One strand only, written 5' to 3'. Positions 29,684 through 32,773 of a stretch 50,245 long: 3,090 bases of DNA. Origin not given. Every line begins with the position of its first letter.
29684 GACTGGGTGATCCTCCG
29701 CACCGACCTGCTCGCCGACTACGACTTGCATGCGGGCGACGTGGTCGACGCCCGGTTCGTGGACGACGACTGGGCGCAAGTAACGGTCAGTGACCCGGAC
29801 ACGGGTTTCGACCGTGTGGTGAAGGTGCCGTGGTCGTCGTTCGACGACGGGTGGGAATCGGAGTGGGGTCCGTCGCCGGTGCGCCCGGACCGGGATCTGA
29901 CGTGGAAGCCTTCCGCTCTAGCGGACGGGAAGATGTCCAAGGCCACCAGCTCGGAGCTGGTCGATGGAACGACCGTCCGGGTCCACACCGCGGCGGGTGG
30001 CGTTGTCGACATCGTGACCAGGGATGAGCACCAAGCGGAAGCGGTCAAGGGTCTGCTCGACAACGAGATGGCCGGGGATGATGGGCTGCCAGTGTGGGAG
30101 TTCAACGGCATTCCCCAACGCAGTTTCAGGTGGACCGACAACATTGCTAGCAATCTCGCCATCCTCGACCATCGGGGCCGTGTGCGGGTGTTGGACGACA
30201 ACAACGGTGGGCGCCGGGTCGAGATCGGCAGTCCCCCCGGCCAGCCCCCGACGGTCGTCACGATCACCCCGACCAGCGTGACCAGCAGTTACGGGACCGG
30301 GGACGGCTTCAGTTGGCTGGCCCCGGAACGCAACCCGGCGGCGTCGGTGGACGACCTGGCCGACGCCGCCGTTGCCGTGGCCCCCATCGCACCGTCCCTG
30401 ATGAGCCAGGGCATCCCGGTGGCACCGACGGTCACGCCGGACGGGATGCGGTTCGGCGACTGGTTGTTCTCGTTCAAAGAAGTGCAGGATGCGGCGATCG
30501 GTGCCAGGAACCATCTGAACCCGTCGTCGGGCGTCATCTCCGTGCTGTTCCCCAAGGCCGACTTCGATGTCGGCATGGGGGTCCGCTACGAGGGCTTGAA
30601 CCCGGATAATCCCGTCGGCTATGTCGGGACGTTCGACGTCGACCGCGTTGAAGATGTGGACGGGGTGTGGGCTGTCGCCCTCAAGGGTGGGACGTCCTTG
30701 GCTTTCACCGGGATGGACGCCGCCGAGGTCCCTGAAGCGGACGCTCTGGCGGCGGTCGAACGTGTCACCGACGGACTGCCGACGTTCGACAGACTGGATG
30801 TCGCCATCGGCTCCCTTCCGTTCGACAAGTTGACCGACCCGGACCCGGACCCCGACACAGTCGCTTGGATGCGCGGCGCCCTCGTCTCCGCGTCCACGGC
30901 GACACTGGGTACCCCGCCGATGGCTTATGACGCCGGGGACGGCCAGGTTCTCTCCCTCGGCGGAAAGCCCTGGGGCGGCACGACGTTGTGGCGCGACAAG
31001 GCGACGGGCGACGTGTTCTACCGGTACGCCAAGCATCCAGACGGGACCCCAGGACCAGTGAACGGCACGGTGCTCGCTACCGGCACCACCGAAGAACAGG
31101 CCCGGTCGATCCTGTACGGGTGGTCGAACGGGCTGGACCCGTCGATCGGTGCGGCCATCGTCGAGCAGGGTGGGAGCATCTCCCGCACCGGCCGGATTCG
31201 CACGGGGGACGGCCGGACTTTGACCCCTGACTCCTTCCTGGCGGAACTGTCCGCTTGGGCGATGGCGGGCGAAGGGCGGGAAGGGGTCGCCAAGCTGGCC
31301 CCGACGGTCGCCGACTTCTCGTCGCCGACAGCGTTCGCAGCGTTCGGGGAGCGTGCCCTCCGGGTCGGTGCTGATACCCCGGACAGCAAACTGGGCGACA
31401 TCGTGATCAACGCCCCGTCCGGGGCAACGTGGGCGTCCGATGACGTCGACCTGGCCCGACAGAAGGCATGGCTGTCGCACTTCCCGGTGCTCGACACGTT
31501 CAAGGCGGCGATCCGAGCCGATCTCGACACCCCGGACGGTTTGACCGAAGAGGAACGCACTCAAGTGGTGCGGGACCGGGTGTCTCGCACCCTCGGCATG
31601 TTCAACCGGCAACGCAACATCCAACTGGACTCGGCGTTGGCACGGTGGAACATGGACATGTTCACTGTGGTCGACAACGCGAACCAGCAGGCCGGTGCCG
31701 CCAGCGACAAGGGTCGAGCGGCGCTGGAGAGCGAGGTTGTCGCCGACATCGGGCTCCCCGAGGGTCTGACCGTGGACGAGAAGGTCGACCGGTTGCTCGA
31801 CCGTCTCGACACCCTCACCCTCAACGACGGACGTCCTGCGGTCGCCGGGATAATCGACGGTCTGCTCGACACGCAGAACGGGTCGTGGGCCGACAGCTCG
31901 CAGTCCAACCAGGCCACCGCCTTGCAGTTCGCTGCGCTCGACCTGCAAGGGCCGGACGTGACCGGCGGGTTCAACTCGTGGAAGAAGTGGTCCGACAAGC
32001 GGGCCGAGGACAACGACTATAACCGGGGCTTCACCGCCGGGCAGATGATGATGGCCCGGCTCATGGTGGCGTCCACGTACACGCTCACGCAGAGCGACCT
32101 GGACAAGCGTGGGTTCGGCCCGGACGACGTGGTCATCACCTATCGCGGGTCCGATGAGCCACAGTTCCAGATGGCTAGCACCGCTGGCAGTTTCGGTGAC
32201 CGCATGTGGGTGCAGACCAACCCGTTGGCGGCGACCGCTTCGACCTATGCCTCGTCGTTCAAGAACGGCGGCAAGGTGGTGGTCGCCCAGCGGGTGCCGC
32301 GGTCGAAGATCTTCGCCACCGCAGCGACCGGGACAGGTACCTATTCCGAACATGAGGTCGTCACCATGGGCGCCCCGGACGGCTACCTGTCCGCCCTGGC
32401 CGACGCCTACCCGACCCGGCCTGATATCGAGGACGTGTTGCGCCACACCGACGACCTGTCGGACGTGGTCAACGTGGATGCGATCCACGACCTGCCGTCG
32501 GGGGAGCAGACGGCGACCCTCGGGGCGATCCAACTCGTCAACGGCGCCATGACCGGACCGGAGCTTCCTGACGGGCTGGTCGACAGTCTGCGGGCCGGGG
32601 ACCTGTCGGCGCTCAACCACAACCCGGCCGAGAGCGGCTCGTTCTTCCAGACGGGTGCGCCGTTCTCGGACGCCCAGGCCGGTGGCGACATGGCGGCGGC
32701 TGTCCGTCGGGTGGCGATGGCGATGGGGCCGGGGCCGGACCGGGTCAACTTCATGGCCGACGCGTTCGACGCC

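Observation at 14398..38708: A 24-kb cassette of giant multi-enzyme, polyvalent-type proteins between portal and capsid genes: a candidate virion-delivered effector arsenal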

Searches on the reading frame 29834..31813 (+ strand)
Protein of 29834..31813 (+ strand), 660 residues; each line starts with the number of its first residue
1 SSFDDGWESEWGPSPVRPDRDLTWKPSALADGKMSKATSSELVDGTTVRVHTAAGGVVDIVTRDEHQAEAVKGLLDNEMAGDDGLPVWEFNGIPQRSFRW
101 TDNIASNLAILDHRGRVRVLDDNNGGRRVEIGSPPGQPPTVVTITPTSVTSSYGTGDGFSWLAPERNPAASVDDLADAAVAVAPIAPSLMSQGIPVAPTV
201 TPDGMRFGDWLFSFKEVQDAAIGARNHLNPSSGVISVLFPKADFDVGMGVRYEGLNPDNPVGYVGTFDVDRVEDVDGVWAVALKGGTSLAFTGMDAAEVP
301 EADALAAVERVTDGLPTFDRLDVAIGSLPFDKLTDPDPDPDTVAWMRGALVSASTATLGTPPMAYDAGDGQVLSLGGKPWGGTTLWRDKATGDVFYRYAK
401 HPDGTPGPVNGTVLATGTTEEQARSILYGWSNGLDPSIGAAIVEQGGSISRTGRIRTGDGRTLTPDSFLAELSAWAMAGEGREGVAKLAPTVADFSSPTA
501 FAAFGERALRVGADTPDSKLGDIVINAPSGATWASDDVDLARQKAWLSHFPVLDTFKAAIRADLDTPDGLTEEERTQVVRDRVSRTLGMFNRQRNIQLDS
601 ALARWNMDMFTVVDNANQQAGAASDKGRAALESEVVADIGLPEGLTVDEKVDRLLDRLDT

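Call 104: search_protein_families(library=phrogs, proteins=[window:29834-31813:+], max_evalue=1)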
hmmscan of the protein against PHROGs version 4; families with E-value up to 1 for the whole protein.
window:29834-31813:+ (660 aa): 1 family
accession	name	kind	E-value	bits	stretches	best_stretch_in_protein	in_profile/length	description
phrog_17259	-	unknown function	0.00043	21.2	1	628-654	15-38/48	-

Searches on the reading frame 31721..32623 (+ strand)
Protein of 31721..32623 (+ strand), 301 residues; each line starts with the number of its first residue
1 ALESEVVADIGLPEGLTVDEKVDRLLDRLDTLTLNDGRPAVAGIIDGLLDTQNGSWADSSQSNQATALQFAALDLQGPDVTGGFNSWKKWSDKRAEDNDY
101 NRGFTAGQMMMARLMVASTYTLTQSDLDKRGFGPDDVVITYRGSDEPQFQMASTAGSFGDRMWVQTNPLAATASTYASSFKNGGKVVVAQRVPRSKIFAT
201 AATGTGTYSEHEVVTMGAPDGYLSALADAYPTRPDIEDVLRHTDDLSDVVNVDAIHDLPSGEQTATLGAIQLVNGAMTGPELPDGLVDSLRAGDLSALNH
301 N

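Call 42: search_protein_families(library=pfam, proteins=[window:31721-32623:+], max_evalue=5)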
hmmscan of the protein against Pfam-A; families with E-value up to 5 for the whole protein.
window:31721-32623:+ (301 aa): 1 family
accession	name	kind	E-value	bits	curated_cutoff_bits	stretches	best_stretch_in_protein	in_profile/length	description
PF07357.16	DRAT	-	0.062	12.9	25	1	120-202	153-232/256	Dinitrogenase reductase ADP-ribosyltransferase (DRAT)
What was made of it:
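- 29534..35881 (+): G4, 2115 aa. Handle with motif B (aa 1-109); DraT-like ART (aa 765-1001); about 11 tandem ~65-aa beta-rich units (aa ~1190-1950, nt 33101-35383); a C-terminal ~170 aa. Direct DRAT hit E = 0.062 (call 42).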
